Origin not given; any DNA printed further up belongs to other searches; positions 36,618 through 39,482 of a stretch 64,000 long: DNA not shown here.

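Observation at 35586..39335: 1249-aa protein with a stretched RNase J-like MBL/beta-CASP core behind a 400-aa unknown N-terminal region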

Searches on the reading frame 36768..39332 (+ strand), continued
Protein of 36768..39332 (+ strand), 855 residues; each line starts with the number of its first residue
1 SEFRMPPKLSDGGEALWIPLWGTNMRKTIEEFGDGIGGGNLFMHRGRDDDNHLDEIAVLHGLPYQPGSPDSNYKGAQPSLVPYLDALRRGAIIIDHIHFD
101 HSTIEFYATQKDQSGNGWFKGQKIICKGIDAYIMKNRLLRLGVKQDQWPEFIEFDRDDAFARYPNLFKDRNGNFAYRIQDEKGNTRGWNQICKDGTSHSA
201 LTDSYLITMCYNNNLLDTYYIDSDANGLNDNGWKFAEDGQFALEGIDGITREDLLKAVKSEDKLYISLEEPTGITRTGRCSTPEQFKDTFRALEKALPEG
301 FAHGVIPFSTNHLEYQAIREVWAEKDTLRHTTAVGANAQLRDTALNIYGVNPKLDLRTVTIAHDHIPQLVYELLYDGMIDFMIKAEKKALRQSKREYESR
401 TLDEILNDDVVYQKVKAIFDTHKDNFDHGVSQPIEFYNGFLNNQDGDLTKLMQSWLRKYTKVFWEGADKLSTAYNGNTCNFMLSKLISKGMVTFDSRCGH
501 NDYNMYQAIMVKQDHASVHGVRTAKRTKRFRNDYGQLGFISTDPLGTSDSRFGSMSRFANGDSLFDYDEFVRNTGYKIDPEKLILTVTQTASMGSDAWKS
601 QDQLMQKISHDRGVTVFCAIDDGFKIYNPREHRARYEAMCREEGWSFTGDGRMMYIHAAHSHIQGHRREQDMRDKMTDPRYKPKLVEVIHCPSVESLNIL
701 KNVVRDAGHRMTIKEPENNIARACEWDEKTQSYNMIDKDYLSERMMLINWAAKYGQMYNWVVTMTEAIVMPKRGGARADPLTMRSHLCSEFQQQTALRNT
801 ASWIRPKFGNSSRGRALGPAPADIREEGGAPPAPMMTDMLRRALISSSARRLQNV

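Call 79: find_encoding_contigs(protein=P0078, flank=10000, max_places=2)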
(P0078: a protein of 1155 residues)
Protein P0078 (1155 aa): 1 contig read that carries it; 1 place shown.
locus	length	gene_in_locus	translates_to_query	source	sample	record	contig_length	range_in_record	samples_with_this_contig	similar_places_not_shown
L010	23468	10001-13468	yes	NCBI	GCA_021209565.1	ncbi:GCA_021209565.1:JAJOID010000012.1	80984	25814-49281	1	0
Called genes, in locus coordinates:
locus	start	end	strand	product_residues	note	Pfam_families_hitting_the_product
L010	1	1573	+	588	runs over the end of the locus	PF00664:ABC_membrane, PF00005:ABC_tran, PF02463:SMC_N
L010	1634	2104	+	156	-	PF00571:CBS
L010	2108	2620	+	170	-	PF02643:DUF192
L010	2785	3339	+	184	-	PF07638:Sigma70_ECF, PF04542:Sigma70_r2, PF08281:Sigma70_r4_2, PF04545:Sigma70_r4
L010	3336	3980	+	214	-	PF06532:NrsF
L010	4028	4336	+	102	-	PF04800:NDUS4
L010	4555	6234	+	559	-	PF00375:SDF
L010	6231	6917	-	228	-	PF00581:Rhodanese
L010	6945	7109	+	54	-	-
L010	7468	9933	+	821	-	-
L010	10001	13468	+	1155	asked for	-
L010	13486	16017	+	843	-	-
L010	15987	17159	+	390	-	-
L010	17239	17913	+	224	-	PF01135:PCMT, PF00398:RrnaAD (weak)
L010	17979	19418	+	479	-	PF02321:OEP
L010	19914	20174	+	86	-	PF10691:DUF2497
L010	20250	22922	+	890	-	PF00133:tRNA-synt_1, PF01406:tRNA-synt_1e (faint), PF09334:tRNA-synt_1g (weak), PF13603:tRNA-synt_1_2 (weak), PF09334:tRNA-synt_1g, PF08264:Anticodon_1, PF10458:Val_tRNA-synt_C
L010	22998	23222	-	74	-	PF01197:Ribosomal_L31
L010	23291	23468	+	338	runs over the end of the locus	PF00152:tRNA-synt_2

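Call 102: search_protein_families(library=pfam, proteins=[L009:13546-17169:+, L010:13486-16017:+, L007:9560-11000:+], max_evalue=10)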
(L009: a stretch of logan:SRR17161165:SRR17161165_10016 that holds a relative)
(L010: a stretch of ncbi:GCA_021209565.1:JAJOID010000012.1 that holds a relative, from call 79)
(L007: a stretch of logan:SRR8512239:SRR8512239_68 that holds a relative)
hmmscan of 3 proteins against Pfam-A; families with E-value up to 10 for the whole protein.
L009:13546-17169:+ (1207 aa): 1 family
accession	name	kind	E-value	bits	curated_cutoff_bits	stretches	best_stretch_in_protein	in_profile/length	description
PF00929.31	RNase_T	-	0.26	12.3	24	1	49-141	2-94/164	Exonuclease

L010:13486-16017:+ (843 aa): 0 families

L007:9560-11000:+ (480 aa): 0 families
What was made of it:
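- On DEDDh (DnaQ-like) exonucleases (for neighbour gene C): Pfam RNase_T scores E 0.26 in one distant member (call 102).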
